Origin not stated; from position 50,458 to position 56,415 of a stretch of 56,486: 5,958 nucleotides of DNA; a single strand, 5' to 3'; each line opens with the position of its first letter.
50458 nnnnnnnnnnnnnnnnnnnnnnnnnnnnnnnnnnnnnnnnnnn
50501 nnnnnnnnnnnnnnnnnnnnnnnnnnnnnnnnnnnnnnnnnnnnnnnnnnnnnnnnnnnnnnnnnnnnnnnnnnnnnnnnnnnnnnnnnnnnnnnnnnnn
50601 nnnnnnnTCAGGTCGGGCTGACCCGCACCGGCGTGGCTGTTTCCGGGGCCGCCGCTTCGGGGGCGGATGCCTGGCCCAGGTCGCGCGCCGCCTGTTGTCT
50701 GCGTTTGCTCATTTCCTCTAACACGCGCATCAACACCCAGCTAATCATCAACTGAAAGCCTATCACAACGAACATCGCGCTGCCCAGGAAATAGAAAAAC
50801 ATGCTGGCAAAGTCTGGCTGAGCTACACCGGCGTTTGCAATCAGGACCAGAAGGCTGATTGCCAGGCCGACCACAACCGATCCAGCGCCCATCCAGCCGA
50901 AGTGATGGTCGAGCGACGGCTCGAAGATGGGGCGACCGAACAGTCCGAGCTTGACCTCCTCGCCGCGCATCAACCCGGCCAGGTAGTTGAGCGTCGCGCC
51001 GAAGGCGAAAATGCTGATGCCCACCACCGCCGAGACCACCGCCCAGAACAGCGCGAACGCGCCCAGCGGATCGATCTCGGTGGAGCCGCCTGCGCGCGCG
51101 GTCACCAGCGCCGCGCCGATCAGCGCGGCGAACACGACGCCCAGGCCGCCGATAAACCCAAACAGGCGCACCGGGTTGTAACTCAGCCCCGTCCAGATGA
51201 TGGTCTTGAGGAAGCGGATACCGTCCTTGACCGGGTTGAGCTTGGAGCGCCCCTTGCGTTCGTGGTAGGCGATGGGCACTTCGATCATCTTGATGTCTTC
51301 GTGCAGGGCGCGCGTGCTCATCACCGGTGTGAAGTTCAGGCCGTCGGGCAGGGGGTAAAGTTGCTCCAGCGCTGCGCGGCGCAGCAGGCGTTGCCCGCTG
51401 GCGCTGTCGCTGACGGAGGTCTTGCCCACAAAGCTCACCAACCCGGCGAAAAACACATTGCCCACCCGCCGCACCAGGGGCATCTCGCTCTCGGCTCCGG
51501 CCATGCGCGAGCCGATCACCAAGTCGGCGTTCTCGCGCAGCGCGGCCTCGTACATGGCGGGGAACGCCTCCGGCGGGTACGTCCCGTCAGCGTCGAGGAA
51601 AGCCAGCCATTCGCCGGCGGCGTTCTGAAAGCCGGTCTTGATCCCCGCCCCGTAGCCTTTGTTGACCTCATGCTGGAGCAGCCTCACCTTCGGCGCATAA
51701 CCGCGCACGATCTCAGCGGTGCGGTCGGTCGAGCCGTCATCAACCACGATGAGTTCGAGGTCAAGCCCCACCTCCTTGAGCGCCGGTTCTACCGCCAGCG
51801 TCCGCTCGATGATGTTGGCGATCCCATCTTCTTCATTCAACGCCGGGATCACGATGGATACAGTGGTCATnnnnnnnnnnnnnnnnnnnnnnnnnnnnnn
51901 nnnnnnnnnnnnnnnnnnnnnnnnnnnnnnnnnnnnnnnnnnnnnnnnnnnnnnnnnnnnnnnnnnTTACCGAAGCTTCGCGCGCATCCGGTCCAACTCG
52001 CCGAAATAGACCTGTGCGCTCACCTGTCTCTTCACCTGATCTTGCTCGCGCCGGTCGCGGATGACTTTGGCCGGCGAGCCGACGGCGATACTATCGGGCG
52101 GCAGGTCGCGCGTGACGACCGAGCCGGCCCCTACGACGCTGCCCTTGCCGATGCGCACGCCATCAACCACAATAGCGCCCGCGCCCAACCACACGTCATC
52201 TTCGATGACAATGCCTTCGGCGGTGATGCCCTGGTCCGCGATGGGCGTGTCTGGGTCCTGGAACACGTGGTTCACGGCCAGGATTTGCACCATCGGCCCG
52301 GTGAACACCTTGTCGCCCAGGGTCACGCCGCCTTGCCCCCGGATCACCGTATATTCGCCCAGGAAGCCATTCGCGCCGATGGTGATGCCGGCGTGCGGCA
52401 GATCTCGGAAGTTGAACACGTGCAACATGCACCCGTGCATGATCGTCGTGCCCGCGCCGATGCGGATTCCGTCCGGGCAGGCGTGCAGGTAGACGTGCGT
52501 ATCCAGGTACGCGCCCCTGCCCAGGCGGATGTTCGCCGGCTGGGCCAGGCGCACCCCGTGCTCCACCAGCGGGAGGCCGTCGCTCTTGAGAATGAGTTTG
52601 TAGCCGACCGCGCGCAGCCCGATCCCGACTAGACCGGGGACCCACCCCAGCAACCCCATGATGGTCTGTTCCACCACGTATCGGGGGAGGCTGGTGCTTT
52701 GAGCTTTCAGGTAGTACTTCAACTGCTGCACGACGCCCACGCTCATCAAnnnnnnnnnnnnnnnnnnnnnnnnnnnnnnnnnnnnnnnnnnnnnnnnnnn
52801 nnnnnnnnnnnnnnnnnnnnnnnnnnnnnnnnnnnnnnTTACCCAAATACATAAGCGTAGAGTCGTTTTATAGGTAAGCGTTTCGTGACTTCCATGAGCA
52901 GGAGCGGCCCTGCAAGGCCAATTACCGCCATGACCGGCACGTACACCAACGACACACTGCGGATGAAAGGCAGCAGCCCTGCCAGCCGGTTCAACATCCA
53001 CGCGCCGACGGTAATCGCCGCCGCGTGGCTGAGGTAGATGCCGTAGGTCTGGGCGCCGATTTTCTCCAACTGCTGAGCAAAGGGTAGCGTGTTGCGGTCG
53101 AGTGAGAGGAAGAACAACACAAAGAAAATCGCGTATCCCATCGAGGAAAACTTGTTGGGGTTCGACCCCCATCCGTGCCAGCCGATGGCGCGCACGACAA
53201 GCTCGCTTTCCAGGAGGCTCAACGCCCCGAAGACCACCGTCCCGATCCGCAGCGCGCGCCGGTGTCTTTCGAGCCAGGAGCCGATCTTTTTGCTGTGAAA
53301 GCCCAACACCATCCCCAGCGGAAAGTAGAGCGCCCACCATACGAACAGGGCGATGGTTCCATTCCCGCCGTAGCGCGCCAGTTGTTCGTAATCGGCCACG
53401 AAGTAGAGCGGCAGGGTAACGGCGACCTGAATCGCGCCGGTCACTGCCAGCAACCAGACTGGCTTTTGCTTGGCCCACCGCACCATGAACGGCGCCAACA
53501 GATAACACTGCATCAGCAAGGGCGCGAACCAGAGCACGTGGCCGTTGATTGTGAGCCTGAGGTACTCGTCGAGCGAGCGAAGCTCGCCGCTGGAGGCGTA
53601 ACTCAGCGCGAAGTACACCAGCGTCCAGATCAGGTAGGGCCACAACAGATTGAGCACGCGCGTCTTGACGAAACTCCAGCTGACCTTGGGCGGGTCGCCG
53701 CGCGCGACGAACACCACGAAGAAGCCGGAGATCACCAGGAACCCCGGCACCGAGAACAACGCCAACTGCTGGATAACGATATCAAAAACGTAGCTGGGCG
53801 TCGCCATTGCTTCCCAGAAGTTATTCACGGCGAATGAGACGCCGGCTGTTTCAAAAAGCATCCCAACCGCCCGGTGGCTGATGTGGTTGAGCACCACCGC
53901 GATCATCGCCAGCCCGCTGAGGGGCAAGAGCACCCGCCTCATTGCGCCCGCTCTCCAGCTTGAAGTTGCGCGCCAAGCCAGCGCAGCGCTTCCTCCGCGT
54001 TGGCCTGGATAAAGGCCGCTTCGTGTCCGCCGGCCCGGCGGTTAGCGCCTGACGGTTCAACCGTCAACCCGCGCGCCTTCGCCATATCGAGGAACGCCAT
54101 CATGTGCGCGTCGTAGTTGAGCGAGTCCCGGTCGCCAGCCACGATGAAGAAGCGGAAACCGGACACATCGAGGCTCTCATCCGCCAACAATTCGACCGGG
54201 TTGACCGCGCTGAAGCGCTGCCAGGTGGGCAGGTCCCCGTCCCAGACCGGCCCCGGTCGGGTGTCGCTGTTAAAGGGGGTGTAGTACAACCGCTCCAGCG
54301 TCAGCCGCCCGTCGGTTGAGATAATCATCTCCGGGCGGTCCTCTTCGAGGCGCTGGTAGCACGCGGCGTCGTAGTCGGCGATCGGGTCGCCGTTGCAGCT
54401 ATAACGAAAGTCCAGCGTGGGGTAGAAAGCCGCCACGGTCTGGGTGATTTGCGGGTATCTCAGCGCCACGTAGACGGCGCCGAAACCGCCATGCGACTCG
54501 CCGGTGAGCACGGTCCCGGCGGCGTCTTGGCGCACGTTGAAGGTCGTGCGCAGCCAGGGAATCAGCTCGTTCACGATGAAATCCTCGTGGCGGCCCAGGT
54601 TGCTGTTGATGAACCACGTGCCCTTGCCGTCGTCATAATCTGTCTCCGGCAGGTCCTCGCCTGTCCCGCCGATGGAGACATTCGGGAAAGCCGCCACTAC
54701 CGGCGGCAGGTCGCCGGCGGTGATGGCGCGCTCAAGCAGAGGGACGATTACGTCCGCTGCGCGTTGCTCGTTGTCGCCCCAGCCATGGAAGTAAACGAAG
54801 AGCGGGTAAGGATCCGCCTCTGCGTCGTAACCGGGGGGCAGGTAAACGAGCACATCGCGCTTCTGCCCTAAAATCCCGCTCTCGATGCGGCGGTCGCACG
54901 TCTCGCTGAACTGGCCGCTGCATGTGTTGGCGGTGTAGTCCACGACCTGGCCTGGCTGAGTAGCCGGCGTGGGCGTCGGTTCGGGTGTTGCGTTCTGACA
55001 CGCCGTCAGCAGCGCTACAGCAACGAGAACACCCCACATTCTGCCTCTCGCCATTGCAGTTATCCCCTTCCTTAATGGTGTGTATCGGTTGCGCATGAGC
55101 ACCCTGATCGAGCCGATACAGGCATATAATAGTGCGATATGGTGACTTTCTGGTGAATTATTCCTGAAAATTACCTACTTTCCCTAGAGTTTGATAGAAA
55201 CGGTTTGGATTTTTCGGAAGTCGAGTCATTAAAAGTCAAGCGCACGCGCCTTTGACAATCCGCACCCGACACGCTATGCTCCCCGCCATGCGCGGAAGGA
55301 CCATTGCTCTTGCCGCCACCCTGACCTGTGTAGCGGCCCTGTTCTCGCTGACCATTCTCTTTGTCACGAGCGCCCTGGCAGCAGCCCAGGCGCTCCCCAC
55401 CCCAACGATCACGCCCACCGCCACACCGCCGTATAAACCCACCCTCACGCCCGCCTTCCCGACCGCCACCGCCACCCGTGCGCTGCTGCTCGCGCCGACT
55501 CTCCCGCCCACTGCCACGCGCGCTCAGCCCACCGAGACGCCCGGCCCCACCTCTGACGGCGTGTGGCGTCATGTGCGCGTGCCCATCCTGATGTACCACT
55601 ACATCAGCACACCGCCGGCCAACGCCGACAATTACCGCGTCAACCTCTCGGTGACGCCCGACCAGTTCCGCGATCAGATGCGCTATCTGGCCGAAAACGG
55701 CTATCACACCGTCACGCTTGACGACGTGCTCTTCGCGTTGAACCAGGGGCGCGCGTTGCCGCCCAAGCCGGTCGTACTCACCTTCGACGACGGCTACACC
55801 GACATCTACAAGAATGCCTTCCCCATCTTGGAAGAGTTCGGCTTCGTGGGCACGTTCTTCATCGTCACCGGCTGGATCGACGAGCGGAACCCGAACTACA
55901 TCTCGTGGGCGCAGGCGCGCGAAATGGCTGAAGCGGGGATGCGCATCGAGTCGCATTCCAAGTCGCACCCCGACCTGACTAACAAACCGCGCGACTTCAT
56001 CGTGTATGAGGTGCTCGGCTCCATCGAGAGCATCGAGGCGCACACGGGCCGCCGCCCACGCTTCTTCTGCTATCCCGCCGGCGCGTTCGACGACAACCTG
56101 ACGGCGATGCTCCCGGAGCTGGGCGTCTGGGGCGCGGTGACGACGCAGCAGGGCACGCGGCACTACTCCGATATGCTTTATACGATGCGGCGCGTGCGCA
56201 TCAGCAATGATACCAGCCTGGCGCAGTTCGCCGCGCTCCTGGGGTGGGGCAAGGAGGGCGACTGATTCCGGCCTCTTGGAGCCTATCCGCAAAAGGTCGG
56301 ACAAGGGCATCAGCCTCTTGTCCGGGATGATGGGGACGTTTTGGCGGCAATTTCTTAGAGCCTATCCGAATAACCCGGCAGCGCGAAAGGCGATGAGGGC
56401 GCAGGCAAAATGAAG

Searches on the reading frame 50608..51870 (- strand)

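Call 16: search_protein_families(library=pfam, proteins=[window:50608-51870:-], max_evalue=0.00001)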
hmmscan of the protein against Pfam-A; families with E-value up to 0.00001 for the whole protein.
window:50608-51870:- (420 aa): 3 families
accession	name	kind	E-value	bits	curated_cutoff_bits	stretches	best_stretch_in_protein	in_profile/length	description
PF00535.33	Glycos_transf_2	-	9.1e-35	120.5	23.3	1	5-171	1-167/168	Glycosyl transferase family 2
PF13641.12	Glyco_tranf_2_3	-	2.5e-08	34.7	27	1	4-119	3-120/230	Glycosyltransferase like family 2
PF10111.15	Glyco_tranf_2_2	-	7.5e-07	29.3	27.3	1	5-118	1-118/276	Glycosyltransferase like family 2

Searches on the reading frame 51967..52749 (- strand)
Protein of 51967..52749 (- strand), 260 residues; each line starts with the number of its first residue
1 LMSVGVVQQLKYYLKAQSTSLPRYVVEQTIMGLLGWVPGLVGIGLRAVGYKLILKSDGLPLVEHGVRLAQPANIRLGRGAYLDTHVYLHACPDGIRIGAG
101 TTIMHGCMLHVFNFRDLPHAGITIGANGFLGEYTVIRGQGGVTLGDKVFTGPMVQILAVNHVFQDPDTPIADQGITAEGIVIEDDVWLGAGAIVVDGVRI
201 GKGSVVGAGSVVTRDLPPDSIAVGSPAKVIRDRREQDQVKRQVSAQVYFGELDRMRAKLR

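Call 16: search_protein_families(library=pfam, proteins=[window:51967-52749:-], max_evalue=0.00001)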
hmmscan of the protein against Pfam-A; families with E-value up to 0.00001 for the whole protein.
window:51967-52749:- (260 aa): 2 families
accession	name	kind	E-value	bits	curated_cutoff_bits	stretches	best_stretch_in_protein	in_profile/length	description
PF00132.30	Hexapep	-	1.7e-14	53.2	27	1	179-214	1-36/36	Bacterial transferase hexapeptide (six repeats)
PF14602.12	Hexapep_2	-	1.3e-11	44.4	27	1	180-214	2-34/34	Hexapeptide repeat of succinyl-transferase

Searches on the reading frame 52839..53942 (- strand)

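Call 16: search_protein_families(library=pfam, proteins=[window:52839-53942:-], max_evalue=0.00001)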
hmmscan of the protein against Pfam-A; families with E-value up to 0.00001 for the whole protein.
window:52839-53942:- (367 aa): 1 family
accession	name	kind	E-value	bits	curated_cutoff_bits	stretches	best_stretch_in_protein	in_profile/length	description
PF01757.29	Acyl_transf_3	-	4.7e-29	101.9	31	1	10-350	9-325/326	Acyltransferase domain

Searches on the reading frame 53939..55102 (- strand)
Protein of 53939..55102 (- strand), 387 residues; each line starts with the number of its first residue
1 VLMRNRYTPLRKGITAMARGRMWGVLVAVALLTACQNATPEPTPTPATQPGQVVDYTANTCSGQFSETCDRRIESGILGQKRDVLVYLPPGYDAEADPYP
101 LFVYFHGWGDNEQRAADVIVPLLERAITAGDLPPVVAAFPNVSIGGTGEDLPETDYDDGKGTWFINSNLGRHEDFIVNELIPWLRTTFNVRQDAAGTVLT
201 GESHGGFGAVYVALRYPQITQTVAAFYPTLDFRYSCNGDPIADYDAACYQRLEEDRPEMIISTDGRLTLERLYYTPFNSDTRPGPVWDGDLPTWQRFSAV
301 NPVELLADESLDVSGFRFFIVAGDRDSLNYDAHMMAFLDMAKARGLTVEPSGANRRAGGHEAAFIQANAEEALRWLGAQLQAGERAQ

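Call 48: search_protein_families(library=pfam, proteins=[window:53939-55102:-], max_evalue=0.00001)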
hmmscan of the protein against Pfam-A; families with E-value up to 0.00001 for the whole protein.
window:53939-55102:- (387 aa): 1 family
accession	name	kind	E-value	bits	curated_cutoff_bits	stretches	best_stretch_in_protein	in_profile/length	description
PF00756.26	Esterase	-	9.2e-20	71.9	22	1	75-340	1-209/251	Putative esterase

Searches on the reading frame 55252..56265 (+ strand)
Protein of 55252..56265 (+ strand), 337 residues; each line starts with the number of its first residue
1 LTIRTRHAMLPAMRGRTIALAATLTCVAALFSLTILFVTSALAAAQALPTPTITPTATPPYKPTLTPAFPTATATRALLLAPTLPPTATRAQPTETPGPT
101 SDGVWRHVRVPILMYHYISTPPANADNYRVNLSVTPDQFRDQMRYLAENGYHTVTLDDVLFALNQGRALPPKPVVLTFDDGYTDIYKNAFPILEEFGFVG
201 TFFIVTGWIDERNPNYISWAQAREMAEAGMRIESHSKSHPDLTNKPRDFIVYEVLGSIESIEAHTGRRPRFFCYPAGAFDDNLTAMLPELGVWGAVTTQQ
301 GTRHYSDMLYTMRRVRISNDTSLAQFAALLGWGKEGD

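Call 48: search_protein_families(library=pfam, proteins=[window:55252-56265:+], max_evalue=0.00001)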
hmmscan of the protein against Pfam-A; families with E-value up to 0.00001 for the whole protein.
window:55252-56265:+ (337 aa): 1 family
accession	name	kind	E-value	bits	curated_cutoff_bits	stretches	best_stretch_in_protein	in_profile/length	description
PF01522.26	Polysacc_deac_1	-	4.4e-31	107.9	23.1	1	169-292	4-121/124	Polysaccharide deacetylase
